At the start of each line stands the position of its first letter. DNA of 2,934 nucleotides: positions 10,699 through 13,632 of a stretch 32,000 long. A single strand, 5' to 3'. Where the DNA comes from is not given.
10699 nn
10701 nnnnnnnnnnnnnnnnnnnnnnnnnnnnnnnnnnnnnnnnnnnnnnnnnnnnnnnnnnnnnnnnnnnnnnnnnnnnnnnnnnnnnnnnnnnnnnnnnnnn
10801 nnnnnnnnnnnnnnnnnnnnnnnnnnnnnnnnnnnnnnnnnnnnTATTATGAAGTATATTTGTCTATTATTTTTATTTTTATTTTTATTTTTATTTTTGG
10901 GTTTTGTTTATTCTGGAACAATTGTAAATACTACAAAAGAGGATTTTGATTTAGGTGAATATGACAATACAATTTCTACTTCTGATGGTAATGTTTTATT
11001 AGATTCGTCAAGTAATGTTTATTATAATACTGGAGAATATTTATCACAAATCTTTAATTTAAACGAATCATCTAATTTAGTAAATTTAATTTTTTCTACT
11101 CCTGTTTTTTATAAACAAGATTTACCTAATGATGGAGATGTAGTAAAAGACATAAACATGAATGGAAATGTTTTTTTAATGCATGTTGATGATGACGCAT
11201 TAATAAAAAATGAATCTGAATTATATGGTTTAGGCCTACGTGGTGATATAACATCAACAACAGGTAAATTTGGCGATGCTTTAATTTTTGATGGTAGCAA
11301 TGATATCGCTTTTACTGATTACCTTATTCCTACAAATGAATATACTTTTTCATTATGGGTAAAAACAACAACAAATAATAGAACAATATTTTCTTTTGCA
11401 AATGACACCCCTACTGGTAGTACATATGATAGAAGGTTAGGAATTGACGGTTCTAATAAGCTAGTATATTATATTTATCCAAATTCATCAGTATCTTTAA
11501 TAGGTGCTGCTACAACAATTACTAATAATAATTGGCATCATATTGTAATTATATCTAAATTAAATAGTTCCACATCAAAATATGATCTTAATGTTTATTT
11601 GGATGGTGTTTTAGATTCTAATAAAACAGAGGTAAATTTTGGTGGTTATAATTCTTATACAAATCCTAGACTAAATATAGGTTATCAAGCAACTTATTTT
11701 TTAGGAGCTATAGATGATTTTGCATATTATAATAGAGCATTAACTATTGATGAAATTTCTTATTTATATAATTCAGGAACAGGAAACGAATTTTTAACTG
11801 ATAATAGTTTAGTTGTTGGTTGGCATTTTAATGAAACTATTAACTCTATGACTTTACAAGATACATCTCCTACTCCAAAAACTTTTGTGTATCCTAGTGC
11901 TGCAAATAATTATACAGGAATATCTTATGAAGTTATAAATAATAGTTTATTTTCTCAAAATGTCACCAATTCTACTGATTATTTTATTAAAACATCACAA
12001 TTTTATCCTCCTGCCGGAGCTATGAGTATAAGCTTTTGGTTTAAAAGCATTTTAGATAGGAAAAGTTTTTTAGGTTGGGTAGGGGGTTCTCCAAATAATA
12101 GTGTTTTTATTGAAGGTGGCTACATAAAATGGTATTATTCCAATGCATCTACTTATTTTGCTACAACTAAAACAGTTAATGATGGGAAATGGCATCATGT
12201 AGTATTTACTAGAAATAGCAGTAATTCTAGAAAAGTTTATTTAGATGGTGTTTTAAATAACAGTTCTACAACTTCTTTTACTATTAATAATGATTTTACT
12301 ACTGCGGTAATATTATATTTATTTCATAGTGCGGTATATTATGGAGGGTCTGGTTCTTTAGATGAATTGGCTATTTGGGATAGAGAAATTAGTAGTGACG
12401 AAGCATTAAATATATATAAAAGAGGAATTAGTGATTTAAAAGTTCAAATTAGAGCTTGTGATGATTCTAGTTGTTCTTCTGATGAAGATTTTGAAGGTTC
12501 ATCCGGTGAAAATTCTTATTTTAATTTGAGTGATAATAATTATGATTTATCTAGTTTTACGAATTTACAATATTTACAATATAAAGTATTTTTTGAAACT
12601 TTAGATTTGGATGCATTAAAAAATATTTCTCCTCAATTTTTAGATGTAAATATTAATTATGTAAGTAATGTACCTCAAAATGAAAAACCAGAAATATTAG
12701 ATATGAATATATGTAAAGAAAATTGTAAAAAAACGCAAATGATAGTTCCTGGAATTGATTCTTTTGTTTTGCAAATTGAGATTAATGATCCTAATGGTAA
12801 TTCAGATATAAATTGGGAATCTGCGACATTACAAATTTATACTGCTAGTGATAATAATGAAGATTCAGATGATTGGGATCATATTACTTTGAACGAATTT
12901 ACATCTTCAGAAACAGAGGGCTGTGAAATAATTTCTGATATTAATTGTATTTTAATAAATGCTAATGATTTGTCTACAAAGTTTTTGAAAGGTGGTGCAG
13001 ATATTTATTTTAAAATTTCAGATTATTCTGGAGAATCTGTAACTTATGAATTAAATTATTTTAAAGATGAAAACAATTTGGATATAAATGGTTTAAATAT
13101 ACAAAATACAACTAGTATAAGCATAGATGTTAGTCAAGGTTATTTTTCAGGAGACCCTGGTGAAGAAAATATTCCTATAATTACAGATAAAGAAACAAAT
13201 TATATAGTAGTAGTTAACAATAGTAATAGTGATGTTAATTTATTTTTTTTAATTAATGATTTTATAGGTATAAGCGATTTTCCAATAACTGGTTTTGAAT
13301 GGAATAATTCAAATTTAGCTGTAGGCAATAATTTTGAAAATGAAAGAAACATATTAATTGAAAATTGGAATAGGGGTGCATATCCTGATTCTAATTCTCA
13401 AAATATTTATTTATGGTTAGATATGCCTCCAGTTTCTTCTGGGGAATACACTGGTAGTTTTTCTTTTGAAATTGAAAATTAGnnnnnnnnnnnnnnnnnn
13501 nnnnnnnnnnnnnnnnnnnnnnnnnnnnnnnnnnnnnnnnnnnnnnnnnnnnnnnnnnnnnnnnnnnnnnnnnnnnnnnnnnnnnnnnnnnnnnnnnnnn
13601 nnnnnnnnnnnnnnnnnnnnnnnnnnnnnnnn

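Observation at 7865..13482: Four-gene operon of secreted and anchored adhesin-like proteins, a candidate host-contact apparatus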

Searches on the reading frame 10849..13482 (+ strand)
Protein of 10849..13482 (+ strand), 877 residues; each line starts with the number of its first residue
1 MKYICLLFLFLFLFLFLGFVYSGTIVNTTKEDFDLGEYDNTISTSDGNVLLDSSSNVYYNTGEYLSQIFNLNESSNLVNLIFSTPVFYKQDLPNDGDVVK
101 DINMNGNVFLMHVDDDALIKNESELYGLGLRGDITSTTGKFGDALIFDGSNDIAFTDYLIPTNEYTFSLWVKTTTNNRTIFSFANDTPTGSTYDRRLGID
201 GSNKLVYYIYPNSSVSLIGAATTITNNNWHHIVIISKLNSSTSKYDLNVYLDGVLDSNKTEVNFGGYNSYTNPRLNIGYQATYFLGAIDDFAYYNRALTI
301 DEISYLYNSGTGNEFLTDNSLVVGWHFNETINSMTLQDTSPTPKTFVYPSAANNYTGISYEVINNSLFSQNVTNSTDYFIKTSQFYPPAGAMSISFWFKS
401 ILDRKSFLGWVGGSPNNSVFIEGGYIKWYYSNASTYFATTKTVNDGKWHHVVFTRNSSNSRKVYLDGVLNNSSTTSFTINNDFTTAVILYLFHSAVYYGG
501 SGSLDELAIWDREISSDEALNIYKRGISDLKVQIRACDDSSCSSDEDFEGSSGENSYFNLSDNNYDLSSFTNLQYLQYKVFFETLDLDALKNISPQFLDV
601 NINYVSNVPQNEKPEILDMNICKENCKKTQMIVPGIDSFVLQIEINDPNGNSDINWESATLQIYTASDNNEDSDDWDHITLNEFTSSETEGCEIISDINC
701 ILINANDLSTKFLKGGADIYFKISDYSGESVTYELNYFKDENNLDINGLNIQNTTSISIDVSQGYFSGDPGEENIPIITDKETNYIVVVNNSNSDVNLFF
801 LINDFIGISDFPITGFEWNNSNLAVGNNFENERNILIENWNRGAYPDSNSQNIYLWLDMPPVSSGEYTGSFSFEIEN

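Call 4: search_protein_families(library=pfam, proteins=[window:10849-13482:+], max_evalue=1)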
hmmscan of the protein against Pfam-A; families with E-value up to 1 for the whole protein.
window:10849-13482:+ (877 aa): 3 families
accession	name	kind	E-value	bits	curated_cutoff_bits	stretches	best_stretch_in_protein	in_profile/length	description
PF13385.13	Laminin_G_3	-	1.1e-34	120.3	27.6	2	148-304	2-151/151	Concanavalin A-like lectin/glucanases superfamily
PF02210.31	Laminin_G_2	-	4.1e-08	34.2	22.9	1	417-481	21-87/126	Laminin G domain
PF00054.30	Laminin_G_1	-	0.0021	18.7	24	1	425-470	30-76/131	Laminin G domain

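Call 6: search_protein_families(library=ncbifam, proteins=[window:10849-13482:+], max_evalue=1)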
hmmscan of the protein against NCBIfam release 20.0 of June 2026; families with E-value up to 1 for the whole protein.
window:10849-13482:+ (877 aa): 1 family
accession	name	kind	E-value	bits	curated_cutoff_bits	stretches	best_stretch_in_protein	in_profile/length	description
NF052521.1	TafC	equivalog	8.5e-12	44.9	410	2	435-525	271-362/373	TafC family fimbrial protein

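Call 85: predict_structure(alignment_id=A11)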
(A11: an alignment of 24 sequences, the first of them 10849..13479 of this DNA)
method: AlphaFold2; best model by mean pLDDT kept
length: 877 residues; sequences in the alignment: 24
mean_pLDDT: 53.6   pTM: 0.41
mean pLDDT of the five models: 53.6, 49.8, 49.5, 47.3, 47.2
residues with pLDDT >= 90: 196; 70-90: 76; 50-70: 63; < 50: 542
segments of 3 or more residues with pLDDT < 50: 23-146, 148-162, 174-195, 197-225, 253-298, 302-606
pLDDT, mean of each block of 10 residues (from residue 1): 80 85 45 29 32 32 33 33 34 33 35 30 27 33 42 39 58 44 34 45 45 39 51 66 58 40 29 34 39 41 47 33 25 30 28 29 27 27 29 39 31 28 30 32 37 40 34 30 26 23 28 37 38 37 38 34 40 33 38 37 46 91 96 96 94 92 86 82 92 93 93 95 94 95 92 94 90 92 94 94 75 80 80 90 93 90 76 90
secondary structure, 60 per line:
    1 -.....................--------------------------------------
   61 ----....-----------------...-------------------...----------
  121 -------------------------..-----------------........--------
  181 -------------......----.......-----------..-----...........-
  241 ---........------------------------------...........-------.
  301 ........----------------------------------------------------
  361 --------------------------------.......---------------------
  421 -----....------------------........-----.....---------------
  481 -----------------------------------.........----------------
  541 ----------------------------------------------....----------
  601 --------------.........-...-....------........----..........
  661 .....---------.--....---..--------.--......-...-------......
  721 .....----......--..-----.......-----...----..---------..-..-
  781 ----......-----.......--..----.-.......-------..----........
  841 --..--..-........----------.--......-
elements in order (helices of 4 or more, strands of 3 or more residues): H2-22 H65-68 E86-88 E108-110 E165-172 E194-199 E204-210 E229-239 E244-251 H282-292 H300-308 E393-399 E426-429 E448-455 E461-465 H516-524 H587-590 E615-623 E625-627 E629-632 E639-646 E654-665 E678-681 E698-703 E715-725 E730-735 E745-751 E757-759 E785-790 E796-802 E816-819 E833-840 E850-857 E871-876

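Call 107: search_solved_structures(query=window:10849-13479:+, max_evalue=0.01)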
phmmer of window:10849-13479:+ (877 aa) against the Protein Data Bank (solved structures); distinct sequences matched with E-value up to 0.01: 6.
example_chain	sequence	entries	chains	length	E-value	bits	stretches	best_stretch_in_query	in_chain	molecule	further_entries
5hon_A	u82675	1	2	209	2e-06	29.6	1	132-306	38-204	Extracellular arabinanase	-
3r05_A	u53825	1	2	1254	0.00011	23.9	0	391-474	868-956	Neurexin-1-alpha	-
3poy_A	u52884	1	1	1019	0.00026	22.6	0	391-474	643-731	Neurexin-1-alpha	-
3qcw_A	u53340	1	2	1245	0.00031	22.3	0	391-474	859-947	Neurexin-1-alpha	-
3asi_A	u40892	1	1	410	0.0034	18.9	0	391-474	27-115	Neurexin-1-alpha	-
6ype_A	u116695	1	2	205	0.0038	18.7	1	379-523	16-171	Neuronal pentraxin-1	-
